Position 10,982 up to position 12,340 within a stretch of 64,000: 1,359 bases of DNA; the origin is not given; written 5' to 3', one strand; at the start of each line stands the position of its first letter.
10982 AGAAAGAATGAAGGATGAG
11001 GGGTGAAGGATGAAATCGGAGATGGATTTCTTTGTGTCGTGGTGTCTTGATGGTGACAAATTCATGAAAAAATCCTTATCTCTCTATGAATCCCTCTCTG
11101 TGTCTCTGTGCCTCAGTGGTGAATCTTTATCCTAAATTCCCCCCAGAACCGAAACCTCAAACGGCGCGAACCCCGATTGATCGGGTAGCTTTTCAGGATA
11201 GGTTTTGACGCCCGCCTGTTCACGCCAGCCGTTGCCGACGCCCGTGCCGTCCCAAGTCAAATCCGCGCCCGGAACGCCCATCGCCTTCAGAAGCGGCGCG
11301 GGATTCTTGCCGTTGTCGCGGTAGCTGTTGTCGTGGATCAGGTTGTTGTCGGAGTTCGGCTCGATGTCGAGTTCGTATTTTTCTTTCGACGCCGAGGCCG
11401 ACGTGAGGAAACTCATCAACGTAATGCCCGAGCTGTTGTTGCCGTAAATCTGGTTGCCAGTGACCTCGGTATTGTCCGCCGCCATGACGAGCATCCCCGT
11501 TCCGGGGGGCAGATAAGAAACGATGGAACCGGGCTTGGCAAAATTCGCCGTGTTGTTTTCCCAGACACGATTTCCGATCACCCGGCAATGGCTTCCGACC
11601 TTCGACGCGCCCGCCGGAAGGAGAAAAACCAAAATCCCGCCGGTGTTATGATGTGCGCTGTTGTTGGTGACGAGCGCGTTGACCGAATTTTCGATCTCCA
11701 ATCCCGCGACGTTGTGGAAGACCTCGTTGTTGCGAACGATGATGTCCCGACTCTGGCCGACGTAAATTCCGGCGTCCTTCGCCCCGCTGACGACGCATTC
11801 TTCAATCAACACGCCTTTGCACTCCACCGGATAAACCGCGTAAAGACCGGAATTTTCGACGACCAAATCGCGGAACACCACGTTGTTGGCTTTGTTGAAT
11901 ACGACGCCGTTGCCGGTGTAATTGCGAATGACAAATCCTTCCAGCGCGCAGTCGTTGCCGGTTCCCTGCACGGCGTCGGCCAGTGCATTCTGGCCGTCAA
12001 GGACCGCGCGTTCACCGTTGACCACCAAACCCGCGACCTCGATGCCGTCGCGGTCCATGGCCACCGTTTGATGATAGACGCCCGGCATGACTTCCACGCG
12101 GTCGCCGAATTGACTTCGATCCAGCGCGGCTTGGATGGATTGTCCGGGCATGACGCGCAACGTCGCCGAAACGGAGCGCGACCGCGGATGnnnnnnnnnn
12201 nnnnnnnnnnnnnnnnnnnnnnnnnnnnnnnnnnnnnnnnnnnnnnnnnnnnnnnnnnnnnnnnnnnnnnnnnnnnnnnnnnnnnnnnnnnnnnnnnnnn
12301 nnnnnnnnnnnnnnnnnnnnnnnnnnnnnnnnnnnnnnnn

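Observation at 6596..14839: Candidate undescribed secreted system: DUF58, di-haem MauG/CCP fused to beta-helix, two Cys-ladder beta-solenoids, stand-alone beta-helix paralogue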

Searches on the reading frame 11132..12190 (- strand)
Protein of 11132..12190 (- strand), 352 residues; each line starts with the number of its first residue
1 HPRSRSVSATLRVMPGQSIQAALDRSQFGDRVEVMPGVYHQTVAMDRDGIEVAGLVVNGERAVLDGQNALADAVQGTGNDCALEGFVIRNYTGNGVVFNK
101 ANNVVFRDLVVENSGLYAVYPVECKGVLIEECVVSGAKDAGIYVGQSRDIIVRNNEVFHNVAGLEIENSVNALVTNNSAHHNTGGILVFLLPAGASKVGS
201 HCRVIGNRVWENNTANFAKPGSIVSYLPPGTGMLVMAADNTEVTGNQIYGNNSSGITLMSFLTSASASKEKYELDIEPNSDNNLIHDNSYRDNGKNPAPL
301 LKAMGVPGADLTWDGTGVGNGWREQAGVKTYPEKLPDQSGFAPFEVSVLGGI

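Call 57: predict_structure(alignment_id=A3)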
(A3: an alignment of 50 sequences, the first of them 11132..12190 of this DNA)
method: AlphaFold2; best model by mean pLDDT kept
length: 352 residues; sequences in the alignment: 50
mean_pLDDT: 94.3   pTM: 0.92
mean pLDDT of the five models: 94.3, 93.8, 93.7, 93.0, 92.3
residues with pLDDT >= 90: 314; 70-90: 19; 50-70: 12; < 50: 7
segments of 3 or more residues with pLDDT < 50: 1-4, 350-352
pLDDT, mean of each block of 10 residues (from residue 1): 65 98 97 99 98 98 98 98 98 98 99 97 98 98 98 99 98 99 98 92 98 97 93 98 99 98 77 84 98 96 94 97 96 96 64 44
secondary structure, 60 per line:
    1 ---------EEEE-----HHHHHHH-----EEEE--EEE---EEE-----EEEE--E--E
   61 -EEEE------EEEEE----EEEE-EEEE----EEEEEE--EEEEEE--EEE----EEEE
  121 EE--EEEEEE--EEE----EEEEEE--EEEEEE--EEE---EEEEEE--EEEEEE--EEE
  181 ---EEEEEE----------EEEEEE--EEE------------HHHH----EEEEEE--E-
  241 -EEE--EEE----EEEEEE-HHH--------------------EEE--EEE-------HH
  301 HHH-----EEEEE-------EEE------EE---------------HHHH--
elements in order: E10-13 H19-25 E31-34 E37-39 E43-45 E51-54 E62-65 E72-76 E81-84 E86-89 E94-99 E102-107 E110-112 E117-122 E125-130 E133-135 E140-145 E148-153 E156-158 E162-167 E170-175 E178-180 E184-189 E200-205 E208-210 H223-226 E231-236 E242-244 E247-249 E254-259 E284-286 E289-291 H299-303 E309-313 E321-323 H347-350

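Call 61: fold_search(model_id=the predicted structure, library=pdb)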
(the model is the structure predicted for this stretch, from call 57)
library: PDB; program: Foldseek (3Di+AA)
matches with E <= 10: 488; with E <= 0.001: 174
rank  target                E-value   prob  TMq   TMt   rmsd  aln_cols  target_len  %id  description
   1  2pyg_B                1.1e-08  1.00  0.56  0.53   7.1       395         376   16  Azotobacter vinelandii Mannuronan C-5 epimerase AlgE4 A-module (released 2008-05-27)
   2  5lw3                  3.0e-08  1.00  0.55  0.51   6.7       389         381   15  Azotobacter vinelandii Mannuronan C-5 epimerase AlgE6 A-module (released 2017-10-25)
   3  2pyh_B                4.0e-08  1.00  0.59  0.55   7.1       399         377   16  Azotobacter vinelandii Mannuronan C-5 epimerase AlgE4 A-module complexed with mannuronan trisaccharide (released 2008-05-27)
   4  2pyg_A                4.2e-08  1.00  0.60  0.57   6.2       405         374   15  Azotobacter vinelandii Mannuronan C-5 epimerase AlgE4 A-module (released 2008-05-27)
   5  8jaz_A                6.1e-08  1.00  0.58  0.43   6.9       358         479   17  Structure of the alginate epimerase/lyase complexed with di-mannuronic acid (released 2024-05-08)
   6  6f7k_B                9.3e-08  1.00  0.36  0.26   9.4       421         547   13  Crystal structure of Dettilon tailspike protein (gp208) (released 2018-12-19)
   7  8ja4                  1.1e-07  1.00  0.56  0.42   7.2       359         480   18  Structure of the alginate epimerase/lyase (released 2024-05-08)
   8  5zla_C                3.2e-07  1.00  0.52  0.43   8.3       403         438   12  Crystal structure of mutant C387A of DFA-IIIase from Arthrobacter chlorophenolicus A6 in complex with DFA-III (released 2018-12-19)
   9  5zla_D                3.2e-07  1.00  0.50  0.41  10.1       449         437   12  Crystal structure of mutant C387A of DFA-IIIase from Arthrobacter chlorophenolicus A6 in complex with DFA-III (released 2018-12-19)
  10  5zl5_D                3.8e-07  1.00  0.50  0.41  10.2       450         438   12  Crystal structure of DFA-IIIase mutant C387A from Arthrobacter chlorophenolicus A6 (released 2018-12-19)
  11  9j4l_A                4.2e-07  1.00  0.51  0.45   9.1       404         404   12  Crystal structure of GH9l Inulin fructotransferases (IFTase) (released 2024-09-04)
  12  5zkw_A                4.7e-07  1.00  0.51  0.44  10.2       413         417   11  Crystal structure of DFA-IIIase from Arthrobacter chlorophenolicus A6 in complex with GF2 (released 2018-12-19)
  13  5zl5_C                5.1e-07  1.00  0.52  0.43   8.4       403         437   13  Crystal structure of DFA-IIIase mutant C387A from Arthrobacter chlorophenolicus A6 (released 2018-12-19)
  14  9ozl_C                5.1e-07  1.00  0.53  0.52   7.6       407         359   12  Crystal structure of the polysaccharide lyase RbmB from Vibrio cholerae (released 2026-03-11)
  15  5zl5_F                5.4e-07  1.00  0.49  0.41  10.7       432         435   12  Crystal structure of DFA-IIIase mutant C387A from Arthrobacter chlorophenolicus A6 (released 2018-12-19)
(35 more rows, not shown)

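Call 86: search_protein_representatives(protein=window:11132-12190:-)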
Query: 352 residues. Proteins with E-value up to 0.001 (for the whole library): 2927; up to 1e-10: 1221; up to 1e-30: 429. The best 150 are listed.
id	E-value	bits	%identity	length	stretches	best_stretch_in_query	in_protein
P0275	5.2e-161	552.0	71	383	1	6-342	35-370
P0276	3.3e-97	342.2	44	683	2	93-298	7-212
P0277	7.6e-94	331.1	50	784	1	7-338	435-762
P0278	3.8e-93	328.9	50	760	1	8-344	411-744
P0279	1.1e-91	324.1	50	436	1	4-334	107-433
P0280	7.7e-91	321.3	52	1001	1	9-337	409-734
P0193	1.1e-90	320.7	48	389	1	8-340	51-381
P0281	2.1e-83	296.8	47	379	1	6-340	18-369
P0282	1.0e-82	294.5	38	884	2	25-301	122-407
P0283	9.2e-79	281.6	45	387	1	8-337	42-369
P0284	2.9e-77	276.6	66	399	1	34-232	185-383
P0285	8.5e-77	275.1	49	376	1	13-322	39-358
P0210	5.2e-74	265.9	49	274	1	71-341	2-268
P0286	9.2e-74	265.1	45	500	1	9-336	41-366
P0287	7.1e-72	258.9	42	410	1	9-337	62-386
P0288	7.2e-72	258.9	40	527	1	9-339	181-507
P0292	1.4e-68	248.1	44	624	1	8-323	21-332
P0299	3.7e-63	230.2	43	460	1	8-320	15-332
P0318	5.8e-53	196.7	41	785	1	17-316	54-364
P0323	8.4e-52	192.9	44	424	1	18-316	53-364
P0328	5.5e-51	190.2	41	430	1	7-316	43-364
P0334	4.5e-50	187.2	42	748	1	19-315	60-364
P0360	7.1e-48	180.0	40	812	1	21-300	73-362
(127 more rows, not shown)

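Call 87: search_protein_families(library=ncbifam, proteins=[P0318, P0334, P0360, P0323, P0286, P0292, P0280, P0299, P0328, P0288], max_evalue=0.00001)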
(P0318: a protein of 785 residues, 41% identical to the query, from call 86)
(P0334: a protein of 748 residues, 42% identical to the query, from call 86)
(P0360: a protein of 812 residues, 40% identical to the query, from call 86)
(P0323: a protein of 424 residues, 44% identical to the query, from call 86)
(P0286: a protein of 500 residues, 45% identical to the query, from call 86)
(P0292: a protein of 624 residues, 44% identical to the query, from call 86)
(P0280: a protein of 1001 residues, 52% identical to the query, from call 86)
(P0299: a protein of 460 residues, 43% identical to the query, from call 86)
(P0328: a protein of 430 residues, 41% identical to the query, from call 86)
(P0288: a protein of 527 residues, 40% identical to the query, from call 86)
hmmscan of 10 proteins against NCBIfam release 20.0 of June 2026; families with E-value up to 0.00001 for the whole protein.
P0318 (785 aa): 4 families
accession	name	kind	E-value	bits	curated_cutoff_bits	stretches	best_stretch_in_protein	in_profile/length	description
TIGR03805.1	beta_helix_1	subfamily_domain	7.2e-120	399.8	141.5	1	56-364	1-314/314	parallel beta-helix domain-containing protein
TIGR03806.1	chp_HNE_0200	subfamily_domain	1.2e-106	356.5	313.3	1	451-765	2-313/314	SO2930 family diheme c-type cytochrome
TIGR04247.1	NosD_copper_fam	subfamily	1.1e-08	34.1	300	0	56-183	1-118/377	nitrous oxide reductase family maturation protein NosD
TIGR03804.1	para_beta_helix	repeat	4.2e-07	29.5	19.45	0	169-206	6-42/44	parallel beta-helix repeat protein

P0334 (748 aa): 3 families
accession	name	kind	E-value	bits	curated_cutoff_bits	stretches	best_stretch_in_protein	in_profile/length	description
TIGR03805.1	beta_helix_1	subfamily_domain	6.7e-96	321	141.5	1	61-350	2-298/314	parallel beta-helix domain-containing protein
TIGR03806.1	chp_HNE_0200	subfamily_domain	7.2e-92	307.9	313.3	1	438-740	4-314/314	SO2930 family diheme c-type cytochrome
TIGR04247.1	NosD_copper_fam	subfamily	1.6e-08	33.6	300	1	61-232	2-170/377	nitrous oxide reductase family maturation protein NosD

P0360 (812 aa): 3 families
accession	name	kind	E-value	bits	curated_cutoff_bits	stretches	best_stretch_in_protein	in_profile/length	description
TIGR03805.1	beta_helix_1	subfamily_domain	1.6e-117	392.1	141.5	1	73-386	3-313/314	parallel beta-helix domain-containing protein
TIGR03806.1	chp_HNE_0200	subfamily_domain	7.3e-117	390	313.3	1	490-807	2-314/314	SO2930 family diheme c-type cytochrome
TIGR04247.1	NosD_copper_fam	subfamily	2.6e-11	42.7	300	1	74-241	4-168/377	nitrous oxide reductase family maturation protein NosD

P0323 (424 aa): 3 families
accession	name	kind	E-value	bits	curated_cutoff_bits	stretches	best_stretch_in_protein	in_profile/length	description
TIGR03805.1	beta_helix_1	subfamily_domain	7.4e-105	350.5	141.5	1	54-364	1-314/314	parallel beta-helix domain-containing protein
TIGR04247.1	NosD_copper_fam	subfamily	1.7e-13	49.9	300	1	55-296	2-240/377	nitrous oxide reductase family maturation protein NosD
TIGR03804.1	para_beta_helix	repeat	1.9e-08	33.9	19.45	0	170-205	8-42/44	parallel beta-helix repeat protein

P0286 (500 aa): 6 families
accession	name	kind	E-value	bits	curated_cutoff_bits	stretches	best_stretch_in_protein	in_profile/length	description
TIGR03805.1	beta_helix_1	subfamily_domain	5.1e-66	222.9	141.5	1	51-331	1-300/314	parallel beta-helix domain-containing protein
TIGR04247.1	NosD_copper_fam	subfamily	8.7e-14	50.9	300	1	51-213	1-169/377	nitrous oxide reductase family maturation protein NosD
TIGR02657.1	amicyanin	equivalog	8.6e-13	48.5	110.2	1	411-487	1-75/83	amicyanin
TIGR02656.1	cyanin_plasto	equivalog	6.7e-10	39.3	87.85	1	416-486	12-88/99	plastocyanin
TIGR03804.1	para_beta_helix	repeat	2e-08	33.7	19.45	0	156-193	7-43/44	parallel beta-helix repeat protein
TIGR03102.1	halo_cynanin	subfamily_domain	1.6e-06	28.2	93.8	1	414-489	35-107/115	halocyanin domain-containing protein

P0292 (624 aa): 3 families
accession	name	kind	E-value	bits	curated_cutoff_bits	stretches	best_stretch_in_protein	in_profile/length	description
TIGR03805.1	beta_helix_1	subfamily_domain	1.7e-63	214.6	141.5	1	33-309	2-290/314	parallel beta-helix domain-containing protein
TIGR04247.1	NosD_copper_fam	subfamily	2e-14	52.9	300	1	33-273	2-248/377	nitrous oxide reductase family maturation protein NosD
TIGR03804.1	para_beta_helix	repeat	2.4e-10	39.9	19.45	0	245-272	1-27/44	parallel beta-helix repeat protein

P0280 (1001 aa): 6 families
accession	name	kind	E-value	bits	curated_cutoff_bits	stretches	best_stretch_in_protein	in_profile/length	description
TIGR04039.1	MXAN_0977_Heme2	hypoth_equivalog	1.6e-74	250.9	362.85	2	62-259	3-195/336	MbnH family di-heme enzyme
TIGR03791.1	TTQ_mauG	equivalog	6.9e-61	206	443.85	1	67-362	2-289/291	tryptophan tryptophylquinone biosynthesis enzyme MauG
TIGR03805.1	beta_helix_1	subfamily_domain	1e-60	205.5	141.5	1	419-713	1-313/314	parallel beta-helix domain-containing protein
TIGR03981.2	SAM_quin_mod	hypoth_equivalog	8e-32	110.6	340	2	64-162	41-143/411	His-Xaa-Ser system-associated MauG-like protein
TIGR04247.1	NosD_copper_fam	subfamily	2.6e-12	46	300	0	419-534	1-115/377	nitrous oxide reductase family maturation protein NosD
NF052341.1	hydrazine_gamma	equivalog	6.1e-08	32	625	0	281-349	280-337/339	hydrazine synthase subunit gamma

P0299 (460 aa): 3 families
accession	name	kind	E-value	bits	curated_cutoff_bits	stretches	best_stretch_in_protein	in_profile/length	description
TIGR03805.1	beta_helix_1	subfamily_domain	7.3e-67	225.7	141.5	1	26-313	1-298/314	parallel beta-helix domain-containing protein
TIGR04247.1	NosD_copper_fam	subfamily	8.1e-14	51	300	1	26-143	1-117/377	nitrous oxide reductase family maturation protein NosD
TIGR03804.1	para_beta_helix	repeat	2e-07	30.6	19.45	0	170-193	1-24/44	parallel beta-helix repeat protein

P0328 (430 aa): 3 families
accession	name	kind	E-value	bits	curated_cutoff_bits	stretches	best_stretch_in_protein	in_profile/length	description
TIGR03805.1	beta_helix_1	subfamily_domain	4.5e-101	338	141.5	1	56-363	1-313/314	parallel beta-helix domain-containing protein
TIGR04247.1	NosD_copper_fam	subfamily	2.4e-14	52.7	300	1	56-317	1-249/377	nitrous oxide reductase family maturation protein NosD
TIGR03804.1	para_beta_helix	repeat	2.4e-07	30.3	19.45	0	170-208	6-43/44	parallel beta-helix repeat protein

P0288 (527 aa): 5 families
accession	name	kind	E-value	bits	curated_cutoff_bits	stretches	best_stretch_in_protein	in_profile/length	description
TIGR03805.1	beta_helix_1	subfamily_domain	2.5e-68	230.4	141.5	1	191-483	1-312/314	parallel beta-helix domain-containing protein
TIGR04039.1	MXAN_0977_Heme2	hypoth_equivalog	9.2e-23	80.8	362.85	1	13-139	178-328/336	MbnH family di-heme enzyme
TIGR03791.1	TTQ_mauG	equivalog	1.3e-16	60.7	443.85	1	19-136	170-282/291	tryptophan tryptophylquinone biosynthesis enzyme MauG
TIGR04247.1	NosD_copper_fam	subfamily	2.2e-11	42.9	300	1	191-311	1-119/377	nitrous oxide reductase family maturation protein NosD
TIGR03981.2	SAM_quin_mod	hypoth_equivalog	4.8e-09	35.6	340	1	20-105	279-369/411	His-Xaa-Ser system-associated MauG-like protein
